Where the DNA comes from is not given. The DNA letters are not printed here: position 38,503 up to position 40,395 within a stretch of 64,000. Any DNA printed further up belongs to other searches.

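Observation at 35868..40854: Atypical carbohydrate ABC importer: SBP fused to one permease, second permease carrying a ~480-aa periplasmic insert, no ATPase in the cluster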

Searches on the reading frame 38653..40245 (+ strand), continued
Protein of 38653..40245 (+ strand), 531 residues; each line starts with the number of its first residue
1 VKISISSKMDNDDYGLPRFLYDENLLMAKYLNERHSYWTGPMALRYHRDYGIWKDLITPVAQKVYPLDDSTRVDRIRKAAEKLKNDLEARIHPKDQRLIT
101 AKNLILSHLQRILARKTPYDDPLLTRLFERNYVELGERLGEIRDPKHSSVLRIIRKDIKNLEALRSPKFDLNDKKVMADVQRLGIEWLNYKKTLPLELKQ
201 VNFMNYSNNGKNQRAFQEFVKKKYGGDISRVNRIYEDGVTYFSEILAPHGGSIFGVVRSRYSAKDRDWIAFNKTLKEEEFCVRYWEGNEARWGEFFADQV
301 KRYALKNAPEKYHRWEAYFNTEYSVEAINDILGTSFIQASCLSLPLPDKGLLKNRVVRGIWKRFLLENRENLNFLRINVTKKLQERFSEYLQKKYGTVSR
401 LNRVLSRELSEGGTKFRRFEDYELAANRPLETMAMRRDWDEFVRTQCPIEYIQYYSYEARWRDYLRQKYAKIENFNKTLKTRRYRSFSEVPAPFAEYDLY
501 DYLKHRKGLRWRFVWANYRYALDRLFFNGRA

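Call 38: find_related_loci(query=A1, collection=genome_contigs, flank=10000)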
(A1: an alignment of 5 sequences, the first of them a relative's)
Query A1 (772 aa) in genome_contigs; peptide patterns used: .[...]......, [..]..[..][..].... (x = any residue, [..] = any of these).
600 stretches matched a pattern (row limit reached: there are more); 506 encode a relative of the query (tblastn E <= 1e-3); the best 80 are kept; 80 distinct loci.
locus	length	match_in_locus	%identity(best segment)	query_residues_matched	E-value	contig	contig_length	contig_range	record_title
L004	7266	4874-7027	32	1-772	6e-103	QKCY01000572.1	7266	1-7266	MAG: Victivallales bacterium isolate SZUA-436 scaffold_43647, whole genome shotgun sequence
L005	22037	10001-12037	30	1-772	6e-99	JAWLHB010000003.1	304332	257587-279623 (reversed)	MAG: Lentisphaeria bacterium isolate 30dZY2.bin.23 NODE_86_length_304332_cov_10.237528, whole genome shotgun sequence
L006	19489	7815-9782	36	3-772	7e-98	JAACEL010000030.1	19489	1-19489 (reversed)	MAG: Nitrospiraceae bacterium isolate OTbin.67 scaffold_648, whole genome shotgun sequence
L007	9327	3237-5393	32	1-772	7e-98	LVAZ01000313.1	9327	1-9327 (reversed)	MAG: Victivallales bacterium Lenti_02 Lenti_02_contig_27441, whole genome shotgun sequence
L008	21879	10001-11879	46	1-772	3e-97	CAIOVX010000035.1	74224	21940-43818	MAG: Candidatus Firestonebacteria bacterium isolate AM4_bin-387 genome assembly, contig: bin-387:035/103, whole genome s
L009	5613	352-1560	44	359-772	2e-96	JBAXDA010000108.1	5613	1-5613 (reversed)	MAG: Candidatus Firestonebacteria bacterium isolate ELA207 MAG207_108, whole genome shotgun sequence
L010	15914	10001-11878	37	1-772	3e-95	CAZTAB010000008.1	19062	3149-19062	MAG TPA_asm: uncultured Verrucomicrobiota bacterium isolate SRP092796_co2_739 genome assembly, contig: k141_4126095, who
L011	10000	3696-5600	43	1-772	4e-95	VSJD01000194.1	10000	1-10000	MAG: Kiritimatiellaeota bacterium isolate MMG_102_bin48 contig00435.1, whole genome shotgun sequence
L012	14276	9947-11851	36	1-772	4e-95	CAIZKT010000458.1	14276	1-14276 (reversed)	MAG: uncultured Victivallales bacterium isolate Loc090907-8m_bin-406 genome assembly, contig: bin-406:0458/1064, whole g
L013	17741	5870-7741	44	1-772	3e-94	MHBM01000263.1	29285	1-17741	MAG: Lentisphaerae bacterium RIFOXYA12_FULL_48_11 rifixya3_full_scaffold_681, whole genome shotgun sequence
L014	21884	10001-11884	34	1-772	5e-94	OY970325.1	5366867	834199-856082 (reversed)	MAG: uncultured Armatimonadetes bacterium isolate MFD05942.bin.1.84 genome assembly, chromosome: 1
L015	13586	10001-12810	32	1-772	7e-94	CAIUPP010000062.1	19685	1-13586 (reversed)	MAG: uncultured planctomycete isolate AM-2014_bin-0320 genome assembly, contig: bin-0320:062/154, whole genome shotgun s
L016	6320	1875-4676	39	1-769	1e-93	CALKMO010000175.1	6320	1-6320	MAG: uncultured bacterium isolate R1_Bin_MAXBIN__205_sub_1 genome assembly, contig: c_000001107788, whole genome shotgun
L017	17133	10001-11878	34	3-772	2e-93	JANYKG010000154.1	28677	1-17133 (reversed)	MAG: Armatimonadetes bacterium isolate GL140_5_metabinner_15 GL140_5_k141_3870276, whole genome shotgun sequence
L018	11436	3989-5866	46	1-772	3e-92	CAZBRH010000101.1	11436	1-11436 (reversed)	MAG TPA_asm: uncultured Planctomycetota bacterium isolate SRP290908_co1_415 genome assembly, contig: NODE_8099_length_11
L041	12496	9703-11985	45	408-772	9e-88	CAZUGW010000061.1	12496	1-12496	MAG TPA_asm: uncultured bacterium isolate SRP119689_co1_250 genome assembly, contig: NODE_7477_length_12496_cov_3.425207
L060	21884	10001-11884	51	3-772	1e-85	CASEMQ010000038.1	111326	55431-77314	uncultured Lentisphaeraceae bacterium isolate SI.A14.metabat-bins.110 genome assembly, contig: SI.A14.metabat-bins.110.f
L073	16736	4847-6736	44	3-772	1e-84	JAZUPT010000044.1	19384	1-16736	MAG: Candidatus Spyradenecus sp. isolate T1900044864_TS20190330.MAGScoT_cleanbin_000010 SGB_3119_k141_1128236, whole gen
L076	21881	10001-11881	43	3-772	4e-84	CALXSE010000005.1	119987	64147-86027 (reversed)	MAG: uncultured Kiritimatiellaeota bacterium isolate BRZ_KF__bin114 genome assembly, contig: BRZ_KF__NODE_195_length_119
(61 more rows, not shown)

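Call 56: search_protein_families(library=pfam, proteins=[L060:8571-10001:+, L060:6840-8528:+, L076:8613-10001:+, L076:6068-8611:+, L073:4065-4841:+, L073:232-2712:+, L011:5616-6716:+, L041:7976-9247:+, L041:9205-10119:+], max_evalue=0.01)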
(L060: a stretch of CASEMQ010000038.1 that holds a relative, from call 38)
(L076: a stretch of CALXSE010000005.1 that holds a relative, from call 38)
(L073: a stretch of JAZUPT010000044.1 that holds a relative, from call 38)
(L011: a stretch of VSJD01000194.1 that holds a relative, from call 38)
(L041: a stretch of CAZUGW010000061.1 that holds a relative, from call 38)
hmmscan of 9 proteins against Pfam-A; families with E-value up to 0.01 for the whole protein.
L060:8571-10001:+ (476 aa): 4 families
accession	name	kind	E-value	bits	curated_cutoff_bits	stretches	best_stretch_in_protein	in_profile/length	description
PF01743.26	PolyA_pol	-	1.5e-33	116.3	23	1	58-177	3-126/126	Poly A polymerase head domain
PF12627.12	PolyA_pol_RNAbd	-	2.9e-11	43.4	22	1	206-266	3-62/64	Probable RNA and SrmB- binding site of polymerase A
PF01966.28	HD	-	4.1e-07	30.7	22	1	287-373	12-92/116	HD domain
PF13735.12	tRNA_NucTran2_2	-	0.0036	17.7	27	1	430-461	104-136/149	tRNA nucleotidyltransferase domain 2 putative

L060:6840-8528:+ (562 aa): 0 families

L076:8613-10001:+ (462 aa): 4 families
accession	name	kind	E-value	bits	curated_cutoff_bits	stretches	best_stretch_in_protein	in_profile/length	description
PF01743.26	PolyA_pol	-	6.7e-35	120.6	23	1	31-152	1-126/126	Poly A polymerase head domain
PF12627.12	PolyA_pol_RNAbd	-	6.1e-12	45.6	22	1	181-239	3-60/64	Probable RNA and SrmB- binding site of polymerase A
PF01966.28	HD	-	1.1e-06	29.3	22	1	273-348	22-92/116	HD domain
PF13735.12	tRNA_NucTran2_2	-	0.0029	18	27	0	405-438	104-138/149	tRNA nucleotidyltransferase domain 2 putative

L076:6068-8611:+ (847 aa): 2 families
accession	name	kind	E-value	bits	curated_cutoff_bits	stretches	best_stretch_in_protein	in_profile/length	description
PF13768.12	VWA_3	-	1.7e-09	38.4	27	1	549-696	2-145/155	von Willebrand factor type A domain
PF00092.34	VWA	-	5.7e-06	27.1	23.8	1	549-705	1-159/174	von Willebrand factor type A domain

L073:4065-4841:+ (258 aa): 1 family
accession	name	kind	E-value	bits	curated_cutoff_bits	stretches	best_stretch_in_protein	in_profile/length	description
PF04434.22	SWIM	-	0.0051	16.8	19.6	1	140-157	14-34/38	SWIM zinc finger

L073:232-2712:+ (826 aa): 5 families
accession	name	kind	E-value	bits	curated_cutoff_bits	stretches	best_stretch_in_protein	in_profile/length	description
PF00204.31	DNA_gyraseB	-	4.1e-57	192.9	27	1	234-405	1-172/173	DNA gyrase B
PF00986.26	DNA_gyraseB_C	-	3.5e-30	104.4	29.8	1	754-815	2-63/63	DNA gyrase B subunit, carboxyl terminus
PF01751.28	Toprim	-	9.5e-18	64.6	23.1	1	434-546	1-95/96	Toprim domain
PF02518.31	HATPase_c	-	1.1e-16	61.7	26.4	1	44-183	3-108/111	Histidine kinase-, DNA gyrase B-, and HSP90-like ATPase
PF13589.12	HATPase_c_3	-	0.0061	17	25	0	50-93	6-49/137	Histidine kinase-, DNA gyrase B-, and HSP90-like ATPase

L011:5616-6716:+ (366 aa): 9 families
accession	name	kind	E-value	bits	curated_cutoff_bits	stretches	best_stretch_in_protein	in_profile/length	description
PF00005.33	ABC_tran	-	4e-32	112.1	25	1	20-162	1-136/137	ABC transporter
PF17912.7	OB_MalK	-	6.1e-13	49.9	27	1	236-290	1-53/53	MalK OB fold domain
PF08402.16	TOBE_2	-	8.1e-07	29.5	21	1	284-357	2-76/76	TOBE domain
PF02463.25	SMC_N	-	5.8e-05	23.1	40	1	29-206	23-209/220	RecF/RecN/SMC N terminal domain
PF13304.12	AAA_21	-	0.00027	21.6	27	0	32-70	1-51/304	AAA domain, putative AbiEii toxin, Type IV TA system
PF03215.21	Rad17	-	0.00063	20.2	23.8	1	25-97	40-112/186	Rad17 P-loop domain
PF13401.12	AAA_22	-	0.0011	19.7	27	1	29-67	4-33/130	AAA domain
PF03459.23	TOBE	-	0.003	18.2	22.3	0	304-338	7-42/64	TOBE domain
PF03193.22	RsgA_GTPase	-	0.003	17.8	30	1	27-62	104-138/174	RsgA GTPase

L041:7976-9247:+ (423 aa): 3 families
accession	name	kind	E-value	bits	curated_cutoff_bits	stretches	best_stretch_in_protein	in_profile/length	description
PF01547.30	SBP_bac_1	-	2.9e-31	110.1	26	1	21-271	64-306/307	Bacterial extracellular solute-binding protein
PF13416.11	SBP_bac_8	-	3.9e-15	56.8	27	1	20-275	52-253/279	Bacterial extracellular solute-binding protein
PF13343.11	SBP_bac_6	-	0.0043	17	24.6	0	34-155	20-137/245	Bacterial extracellular solute-binding protein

L041:9205-10119:+ (304 aa): 1 family
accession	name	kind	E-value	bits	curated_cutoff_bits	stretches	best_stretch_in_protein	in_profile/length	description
PF00528.27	BPD_transp_1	-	4e-13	49.9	26.4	1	105-291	13-176/184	Binding-protein-dependent transport system inner membrane component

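Call 83: fold_search(model_id=the predicted structure, library=pdb)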
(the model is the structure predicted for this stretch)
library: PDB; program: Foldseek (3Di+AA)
matches with E <= 10: 40; with E <= 0.001: 0
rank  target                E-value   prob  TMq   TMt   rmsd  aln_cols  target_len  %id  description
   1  9im6_A                2.5e+00  0.04  0.10  0.05  26.5       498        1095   12  Structure of influenza A virus RNA polymerase PB1 and nuclear import host factor RanBP5 complex (released 2024-11-27)
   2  9sxc_A                3.4e+00  0.02  0.09  0.10  24.1       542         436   10  Crystal structure of the Legionella pneumophila effector SidL (Lpg0437) in complex with its metaeffector LegA11 (Lpg04 (released 2025-12-10)
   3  4m0m                  3.7e+00  0.08  0.13  0.10  25.4       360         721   12  The crystal structure of a functionally unknown protein lpg2422 from Legionella pneumophila subsp. pneumophila str. Phil (released 2013-08-21)
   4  9esf_D                4.0e+00  0.01  0.08  0.11  29.5       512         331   10  Holo IDO with a bound inhibitor (released 2025-03-05)
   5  6hfb_C                4.5e+00  0.02  0.10  0.11  29.5       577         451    9  Outward-facing conformation of a multidrug resistance MATE family transporter of the MOP superfamily. (released 2019-06-12)
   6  1yzx_A                5.2e+00  0.04  0.08  0.14  19.8       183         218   18  Crystal structure of human kappa class glutathione transferase (released 2005-11-15)
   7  1q5n                  5.2e+00  0.02  0.10  0.11  27.1       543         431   10  Crystal Structure of beta-carboxy-cis,cis-muconate cycloisomerase (CMLE) from Acinetobacter calcoaceticus sp. ADP1 (released 2003-08-19)
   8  4ddg_A                5.4e+00  0.11  0.11  0.13   8.9       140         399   11  Crystal structure of human OTUB1/UbcH5b~Ub/Ub (released 2012-02-22)
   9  8sl3_A                5.8e+00  0.01  0.10  0.10  31.7       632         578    9  Human adenylyl Cyclase 5 in complex with Gbg (released 2024-04-03)
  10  6wkt_A                6.1e+00  0.41  0.14  0.52   4.6       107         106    7  Cu(I)-bound Copper Storage Protein BsCsp3 (released 2021-04-21)
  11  7zpk_A                6.4e+00  0.60  0.15  0.07   3.8       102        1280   14  Mammalian Dicer in the "pre-dicing state" with pre-miR-15a substrate and TARBP2 subunit (released 2022-11-16)
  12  8wi5_A                6.6e+00  0.01  0.08  0.05  28.1       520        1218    8  M5PI-bound hMRP5 (released 2024-07-03)
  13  6sb0_A                6.6e+00  0.01  0.09  0.04  30.9       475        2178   13  cryo-EM structure of mTORC1 bound to PRAS40-fused active RagA/C GTPases (released 2019-10-16)
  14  5frp_A                6.9e+00  0.01  0.11  0.09  29.1       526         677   14  Structure of the Pds5-Scc1 complex and implications for cohesin function (released 2016-03-02)
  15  9esf_A                6.9e+00  0.01  0.08  0.11  29.5       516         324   10  Holo IDO with a bound inhibitor (released 2025-03-05)
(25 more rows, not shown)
